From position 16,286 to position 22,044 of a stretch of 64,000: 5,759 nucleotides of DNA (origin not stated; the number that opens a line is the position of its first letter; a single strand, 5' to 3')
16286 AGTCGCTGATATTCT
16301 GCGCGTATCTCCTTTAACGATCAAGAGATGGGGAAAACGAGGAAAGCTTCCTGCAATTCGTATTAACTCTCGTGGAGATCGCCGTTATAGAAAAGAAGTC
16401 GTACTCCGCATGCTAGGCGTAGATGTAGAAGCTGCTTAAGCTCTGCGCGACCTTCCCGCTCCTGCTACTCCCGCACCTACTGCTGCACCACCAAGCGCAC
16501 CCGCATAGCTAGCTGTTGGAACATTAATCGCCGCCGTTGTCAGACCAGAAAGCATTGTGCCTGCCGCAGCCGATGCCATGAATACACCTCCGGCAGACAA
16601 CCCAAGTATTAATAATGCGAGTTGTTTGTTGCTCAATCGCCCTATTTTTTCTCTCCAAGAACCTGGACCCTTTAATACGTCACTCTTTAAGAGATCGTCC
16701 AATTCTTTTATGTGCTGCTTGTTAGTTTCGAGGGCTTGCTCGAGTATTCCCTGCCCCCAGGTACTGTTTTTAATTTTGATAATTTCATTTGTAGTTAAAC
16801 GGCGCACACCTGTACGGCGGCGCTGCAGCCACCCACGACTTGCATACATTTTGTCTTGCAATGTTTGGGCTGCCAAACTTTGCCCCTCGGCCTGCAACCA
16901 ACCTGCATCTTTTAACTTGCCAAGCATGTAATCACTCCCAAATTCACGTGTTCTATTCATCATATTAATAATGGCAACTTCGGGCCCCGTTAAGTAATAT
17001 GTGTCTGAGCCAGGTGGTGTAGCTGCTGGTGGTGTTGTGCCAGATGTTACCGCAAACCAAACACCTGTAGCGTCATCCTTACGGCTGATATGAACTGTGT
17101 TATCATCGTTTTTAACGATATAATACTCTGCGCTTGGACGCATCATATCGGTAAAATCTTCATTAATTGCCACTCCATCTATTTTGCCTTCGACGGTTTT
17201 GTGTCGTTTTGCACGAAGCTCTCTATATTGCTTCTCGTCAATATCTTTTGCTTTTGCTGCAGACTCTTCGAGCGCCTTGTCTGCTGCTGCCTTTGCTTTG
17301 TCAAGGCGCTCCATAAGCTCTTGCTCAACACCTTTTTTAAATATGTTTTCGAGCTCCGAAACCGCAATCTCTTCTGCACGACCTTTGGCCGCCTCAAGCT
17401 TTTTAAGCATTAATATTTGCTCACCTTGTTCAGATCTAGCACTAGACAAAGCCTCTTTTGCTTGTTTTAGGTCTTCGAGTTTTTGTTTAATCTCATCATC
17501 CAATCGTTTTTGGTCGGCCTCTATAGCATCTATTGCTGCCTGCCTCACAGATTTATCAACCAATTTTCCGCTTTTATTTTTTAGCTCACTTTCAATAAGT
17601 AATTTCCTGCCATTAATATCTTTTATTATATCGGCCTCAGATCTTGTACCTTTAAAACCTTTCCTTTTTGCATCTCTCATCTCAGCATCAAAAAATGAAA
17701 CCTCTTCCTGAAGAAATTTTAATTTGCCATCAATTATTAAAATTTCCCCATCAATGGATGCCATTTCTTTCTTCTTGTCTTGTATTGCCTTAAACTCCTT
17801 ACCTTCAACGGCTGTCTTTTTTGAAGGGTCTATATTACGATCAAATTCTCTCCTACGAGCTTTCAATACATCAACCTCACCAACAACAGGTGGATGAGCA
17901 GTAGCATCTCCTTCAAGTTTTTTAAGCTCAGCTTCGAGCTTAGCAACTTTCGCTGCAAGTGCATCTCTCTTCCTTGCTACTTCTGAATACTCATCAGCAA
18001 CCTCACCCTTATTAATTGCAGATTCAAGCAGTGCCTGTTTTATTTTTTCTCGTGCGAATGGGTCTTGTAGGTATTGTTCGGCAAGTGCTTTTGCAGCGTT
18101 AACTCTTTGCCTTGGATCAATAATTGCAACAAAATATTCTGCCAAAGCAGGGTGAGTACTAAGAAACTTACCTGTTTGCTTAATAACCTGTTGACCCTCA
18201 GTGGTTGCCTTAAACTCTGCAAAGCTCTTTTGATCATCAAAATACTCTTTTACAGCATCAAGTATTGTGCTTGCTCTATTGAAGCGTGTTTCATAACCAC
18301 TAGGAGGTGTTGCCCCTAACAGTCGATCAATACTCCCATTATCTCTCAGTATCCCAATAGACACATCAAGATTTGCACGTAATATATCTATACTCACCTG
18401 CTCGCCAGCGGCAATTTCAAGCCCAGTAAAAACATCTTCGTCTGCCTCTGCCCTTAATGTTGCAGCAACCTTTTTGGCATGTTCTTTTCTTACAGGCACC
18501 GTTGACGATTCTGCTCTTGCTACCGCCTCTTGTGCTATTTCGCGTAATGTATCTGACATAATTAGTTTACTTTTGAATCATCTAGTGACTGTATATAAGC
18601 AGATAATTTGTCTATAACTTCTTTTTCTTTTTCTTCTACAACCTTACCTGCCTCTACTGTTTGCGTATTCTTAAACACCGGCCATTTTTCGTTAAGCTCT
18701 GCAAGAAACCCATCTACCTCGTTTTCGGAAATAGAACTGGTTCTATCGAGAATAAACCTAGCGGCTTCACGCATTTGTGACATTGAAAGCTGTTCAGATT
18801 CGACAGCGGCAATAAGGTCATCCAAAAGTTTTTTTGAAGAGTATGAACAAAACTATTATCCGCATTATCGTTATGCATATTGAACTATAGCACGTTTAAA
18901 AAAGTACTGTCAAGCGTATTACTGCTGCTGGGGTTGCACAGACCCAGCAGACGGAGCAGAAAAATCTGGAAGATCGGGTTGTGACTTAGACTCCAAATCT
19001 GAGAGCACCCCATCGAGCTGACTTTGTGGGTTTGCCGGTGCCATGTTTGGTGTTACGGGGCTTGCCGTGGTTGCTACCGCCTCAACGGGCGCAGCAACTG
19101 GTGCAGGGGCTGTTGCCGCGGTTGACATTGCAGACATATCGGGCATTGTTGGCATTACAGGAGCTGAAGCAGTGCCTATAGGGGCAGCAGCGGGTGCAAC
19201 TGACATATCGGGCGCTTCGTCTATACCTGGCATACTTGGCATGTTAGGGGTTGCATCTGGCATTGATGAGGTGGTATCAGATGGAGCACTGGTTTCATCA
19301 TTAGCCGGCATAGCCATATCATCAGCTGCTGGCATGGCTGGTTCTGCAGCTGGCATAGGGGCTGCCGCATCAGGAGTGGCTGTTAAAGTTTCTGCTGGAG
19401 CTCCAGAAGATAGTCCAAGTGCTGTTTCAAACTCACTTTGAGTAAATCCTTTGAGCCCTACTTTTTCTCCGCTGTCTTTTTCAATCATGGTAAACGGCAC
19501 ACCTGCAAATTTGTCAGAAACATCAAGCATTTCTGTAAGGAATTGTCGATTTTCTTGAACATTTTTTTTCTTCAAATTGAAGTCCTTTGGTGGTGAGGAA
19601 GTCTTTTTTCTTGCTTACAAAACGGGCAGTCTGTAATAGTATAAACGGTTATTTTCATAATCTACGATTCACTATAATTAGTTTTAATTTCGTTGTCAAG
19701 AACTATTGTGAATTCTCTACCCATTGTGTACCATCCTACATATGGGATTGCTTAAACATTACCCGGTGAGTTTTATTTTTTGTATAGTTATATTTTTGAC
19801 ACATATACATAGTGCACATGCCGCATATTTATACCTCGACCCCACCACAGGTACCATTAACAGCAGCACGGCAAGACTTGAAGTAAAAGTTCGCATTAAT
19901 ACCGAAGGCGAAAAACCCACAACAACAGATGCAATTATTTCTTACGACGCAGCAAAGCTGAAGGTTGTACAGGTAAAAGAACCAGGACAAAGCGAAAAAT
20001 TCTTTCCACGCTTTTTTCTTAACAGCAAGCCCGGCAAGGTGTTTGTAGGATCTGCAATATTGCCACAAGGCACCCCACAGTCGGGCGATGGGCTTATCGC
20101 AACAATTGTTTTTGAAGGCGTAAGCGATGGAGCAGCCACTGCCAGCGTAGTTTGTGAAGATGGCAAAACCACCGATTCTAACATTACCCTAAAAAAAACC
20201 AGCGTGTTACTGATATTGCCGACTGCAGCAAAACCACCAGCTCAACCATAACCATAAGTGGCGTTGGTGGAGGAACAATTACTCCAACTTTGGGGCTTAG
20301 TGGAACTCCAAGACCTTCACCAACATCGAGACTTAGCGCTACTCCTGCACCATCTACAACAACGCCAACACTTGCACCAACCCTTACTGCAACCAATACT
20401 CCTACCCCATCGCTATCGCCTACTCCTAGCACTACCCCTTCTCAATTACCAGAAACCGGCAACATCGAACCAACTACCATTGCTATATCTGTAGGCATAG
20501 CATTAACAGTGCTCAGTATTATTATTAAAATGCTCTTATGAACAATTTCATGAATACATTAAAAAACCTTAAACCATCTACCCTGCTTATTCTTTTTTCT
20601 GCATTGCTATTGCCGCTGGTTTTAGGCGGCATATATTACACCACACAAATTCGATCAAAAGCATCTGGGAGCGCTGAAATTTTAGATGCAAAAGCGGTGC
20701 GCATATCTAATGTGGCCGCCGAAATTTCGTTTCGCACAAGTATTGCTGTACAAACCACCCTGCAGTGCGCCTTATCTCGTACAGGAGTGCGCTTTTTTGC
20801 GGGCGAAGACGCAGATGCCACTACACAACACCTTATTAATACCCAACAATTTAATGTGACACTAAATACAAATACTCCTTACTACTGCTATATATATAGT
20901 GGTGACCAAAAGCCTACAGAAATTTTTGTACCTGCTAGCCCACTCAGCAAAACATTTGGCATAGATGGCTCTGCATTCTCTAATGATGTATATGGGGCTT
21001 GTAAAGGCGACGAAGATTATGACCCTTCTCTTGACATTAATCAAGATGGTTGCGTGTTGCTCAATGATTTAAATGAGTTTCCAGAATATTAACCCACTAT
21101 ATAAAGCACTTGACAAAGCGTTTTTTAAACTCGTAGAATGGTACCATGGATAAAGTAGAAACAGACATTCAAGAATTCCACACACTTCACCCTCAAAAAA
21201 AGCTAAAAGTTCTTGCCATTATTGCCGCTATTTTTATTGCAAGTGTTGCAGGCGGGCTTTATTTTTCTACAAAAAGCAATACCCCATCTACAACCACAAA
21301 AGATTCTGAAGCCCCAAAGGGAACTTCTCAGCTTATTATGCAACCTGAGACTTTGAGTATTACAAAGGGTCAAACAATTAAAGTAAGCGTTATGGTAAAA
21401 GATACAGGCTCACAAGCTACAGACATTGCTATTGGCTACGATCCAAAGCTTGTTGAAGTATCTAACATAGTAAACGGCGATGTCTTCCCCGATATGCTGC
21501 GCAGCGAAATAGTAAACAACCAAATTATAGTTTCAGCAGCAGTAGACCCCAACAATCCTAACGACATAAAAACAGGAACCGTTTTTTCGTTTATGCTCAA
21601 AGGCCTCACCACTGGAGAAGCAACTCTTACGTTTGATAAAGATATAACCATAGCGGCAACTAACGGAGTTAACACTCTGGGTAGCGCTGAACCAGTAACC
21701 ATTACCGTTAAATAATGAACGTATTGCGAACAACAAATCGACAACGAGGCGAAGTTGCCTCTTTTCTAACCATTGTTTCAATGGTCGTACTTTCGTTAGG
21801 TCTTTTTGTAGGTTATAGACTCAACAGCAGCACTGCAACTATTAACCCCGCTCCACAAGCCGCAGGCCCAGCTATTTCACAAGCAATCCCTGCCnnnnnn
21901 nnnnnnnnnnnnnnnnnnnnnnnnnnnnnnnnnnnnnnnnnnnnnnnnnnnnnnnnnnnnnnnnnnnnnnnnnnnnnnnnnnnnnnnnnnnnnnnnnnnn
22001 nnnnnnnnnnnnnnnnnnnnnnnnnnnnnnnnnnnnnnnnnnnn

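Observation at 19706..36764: Iterated cohesin/dockerin gene array with vWA and Cys-rich payloads and no carbohydrate-active enzymes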

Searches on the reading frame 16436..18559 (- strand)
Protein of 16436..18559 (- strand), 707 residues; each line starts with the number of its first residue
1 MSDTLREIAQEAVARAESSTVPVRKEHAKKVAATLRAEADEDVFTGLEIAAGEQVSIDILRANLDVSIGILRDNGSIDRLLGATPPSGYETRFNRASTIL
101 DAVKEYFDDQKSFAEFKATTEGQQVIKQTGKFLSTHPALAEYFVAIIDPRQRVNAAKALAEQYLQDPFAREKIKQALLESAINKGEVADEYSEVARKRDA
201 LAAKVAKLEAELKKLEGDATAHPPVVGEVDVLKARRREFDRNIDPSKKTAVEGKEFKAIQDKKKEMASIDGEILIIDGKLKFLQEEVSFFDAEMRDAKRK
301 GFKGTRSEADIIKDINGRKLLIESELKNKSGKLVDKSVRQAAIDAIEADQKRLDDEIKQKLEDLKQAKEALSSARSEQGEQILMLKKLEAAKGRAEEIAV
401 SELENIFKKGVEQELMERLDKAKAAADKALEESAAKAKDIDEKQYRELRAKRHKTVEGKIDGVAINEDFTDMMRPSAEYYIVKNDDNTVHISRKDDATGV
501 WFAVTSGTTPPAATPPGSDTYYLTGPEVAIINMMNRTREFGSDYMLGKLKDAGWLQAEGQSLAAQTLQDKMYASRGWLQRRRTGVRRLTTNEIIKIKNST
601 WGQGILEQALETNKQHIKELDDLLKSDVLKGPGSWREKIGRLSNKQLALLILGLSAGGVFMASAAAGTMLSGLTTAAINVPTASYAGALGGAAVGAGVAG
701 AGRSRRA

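Call 4: search_protein_families(library=pfam, max_evalue=0.1, proteins=[window:16436-18559:-])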
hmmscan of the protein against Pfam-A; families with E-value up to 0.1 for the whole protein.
window:16436-18559:- (707 aa): 3 families
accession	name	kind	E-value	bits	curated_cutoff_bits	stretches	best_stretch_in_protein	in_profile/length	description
PF16525.10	MHB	-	0.011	16.4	27.4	1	124-166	14-54/77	Haemophore, haem-binding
PF17194.10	AbiEi_3_N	-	0.021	15.3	26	1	543-586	11-50/93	Transcriptional regulator, AbiEi antitoxin N-terminal domain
PF23991.1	DUF7310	-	0.051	14.5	40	1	188-231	22-65/83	Coiled-coil region of unknown function (DUF7310)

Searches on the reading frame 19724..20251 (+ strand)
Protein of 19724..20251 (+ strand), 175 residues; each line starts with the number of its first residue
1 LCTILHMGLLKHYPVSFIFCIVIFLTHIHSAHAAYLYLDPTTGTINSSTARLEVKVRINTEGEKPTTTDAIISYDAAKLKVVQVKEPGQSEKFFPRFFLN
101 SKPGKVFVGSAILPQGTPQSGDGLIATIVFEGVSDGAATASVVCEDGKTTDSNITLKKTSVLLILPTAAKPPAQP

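Call 3: search_protein_families(library=pfam, max_evalue=0.1, proteins=[window:19724-20251:+])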
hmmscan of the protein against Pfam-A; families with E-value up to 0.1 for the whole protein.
window:19724-20251:+ (175 aa): 1 family
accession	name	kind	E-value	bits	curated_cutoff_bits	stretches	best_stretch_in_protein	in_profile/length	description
PF00963.24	Cohesin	-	4e-05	24.3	24.1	1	52-153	16-123/139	Cohesin domain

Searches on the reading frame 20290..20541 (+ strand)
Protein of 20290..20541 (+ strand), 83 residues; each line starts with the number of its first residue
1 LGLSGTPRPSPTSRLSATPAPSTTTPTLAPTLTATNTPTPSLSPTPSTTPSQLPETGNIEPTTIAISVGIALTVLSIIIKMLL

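Call 3: search_protein_families(library=pfam, max_evalue=0.1, proteins=[window:20290-20541:+])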
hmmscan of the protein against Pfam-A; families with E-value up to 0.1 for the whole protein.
window:20290-20541:+ (83 aa): 0 families

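Call 85: search_protein_families(library=ncbifam, max_evalue=1, proteins=[window:20290-20541:+])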
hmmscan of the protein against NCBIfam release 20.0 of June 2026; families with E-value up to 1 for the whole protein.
window:20290-20541:+ (83 aa): 2 families
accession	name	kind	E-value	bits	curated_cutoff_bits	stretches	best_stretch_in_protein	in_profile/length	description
NF053819.1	EF0750_LPXTG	subfamily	0.11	13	47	1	27-81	55-100/105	EF2685/EF0750 family sortase-dependent surface protein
NF040983.1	BimA_second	exception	0.66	8.8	600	1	5-66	118-176/381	trimeric autotransporter actin-nucleating factor BimA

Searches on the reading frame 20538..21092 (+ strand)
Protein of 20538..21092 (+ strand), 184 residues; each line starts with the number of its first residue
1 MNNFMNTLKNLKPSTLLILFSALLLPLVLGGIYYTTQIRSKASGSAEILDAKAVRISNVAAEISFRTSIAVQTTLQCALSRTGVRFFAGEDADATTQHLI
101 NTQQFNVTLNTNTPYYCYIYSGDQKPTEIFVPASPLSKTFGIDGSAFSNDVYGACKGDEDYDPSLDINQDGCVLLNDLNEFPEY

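Call 3: search_protein_families(library=pfam, max_evalue=0.1, proteins=[window:20538-21092:+])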
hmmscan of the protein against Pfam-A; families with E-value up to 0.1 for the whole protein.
window:20538-21092:+ (184 aa): 0 families

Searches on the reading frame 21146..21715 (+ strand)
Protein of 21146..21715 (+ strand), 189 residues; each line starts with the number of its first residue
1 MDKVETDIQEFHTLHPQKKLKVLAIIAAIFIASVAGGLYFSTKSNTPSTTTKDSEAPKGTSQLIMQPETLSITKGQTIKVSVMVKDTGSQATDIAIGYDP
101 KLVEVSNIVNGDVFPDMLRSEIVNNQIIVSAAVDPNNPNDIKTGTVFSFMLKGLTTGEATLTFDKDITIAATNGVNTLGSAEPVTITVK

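Call 3: search_protein_families(library=pfam, max_evalue=0.1, proteins=[window:21146-21715:+])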
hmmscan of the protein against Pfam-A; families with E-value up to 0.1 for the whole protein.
window:21146-21715:+ (189 aa): 1 family
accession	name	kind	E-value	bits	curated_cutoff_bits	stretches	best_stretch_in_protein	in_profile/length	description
PF00963.24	Cohesin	-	0.0043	17.7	24.1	1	73-178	11-125/139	Cohesin domain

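Call 10: find_encoding_contigs(protein=window:21146-21715:+, flank=10000, max_places=6)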
Protein window:21146-21715:+ (189 aa): no gene with exactly this product is on record in the collection.

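Call 85: search_protein_families(library=ncbifam, max_evalue=1, proteins=[window:21146-21715:+])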
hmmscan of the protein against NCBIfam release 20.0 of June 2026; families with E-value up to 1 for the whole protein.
window:21146-21715:+ (189 aa): 1 family
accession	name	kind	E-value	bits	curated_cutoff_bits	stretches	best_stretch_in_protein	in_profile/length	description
NF004285.1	PRK05696.1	equivalog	0.043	13.6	179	1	12-60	12-60/171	flagellar basal body-associated protein FliL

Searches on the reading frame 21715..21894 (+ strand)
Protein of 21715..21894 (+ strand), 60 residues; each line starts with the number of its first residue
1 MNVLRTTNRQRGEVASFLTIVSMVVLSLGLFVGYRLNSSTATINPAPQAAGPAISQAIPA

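Call 45: search_protein_families(library=pfam, max_evalue=1, proteins=[window:21715-21894:+])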
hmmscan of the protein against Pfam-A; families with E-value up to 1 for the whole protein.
seq(60 aa): 1 family
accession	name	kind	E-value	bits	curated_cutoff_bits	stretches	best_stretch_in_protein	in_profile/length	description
PF08885.17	GSCFA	-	0.14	12.3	25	1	3-47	80-127/237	GSCFA family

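Call 85: search_protein_families(library=ncbifam, max_evalue=1, proteins=[window:21715-21894:+])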
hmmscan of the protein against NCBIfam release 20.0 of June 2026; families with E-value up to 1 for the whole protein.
seq(60 aa): 1 family
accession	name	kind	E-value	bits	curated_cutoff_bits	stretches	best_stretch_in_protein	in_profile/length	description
NF000473.1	vanY_BG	exception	0.049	13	400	1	6-48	9-54/274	VanY-B/VanY-G family D-Ala-D-Ala carboxypeptidase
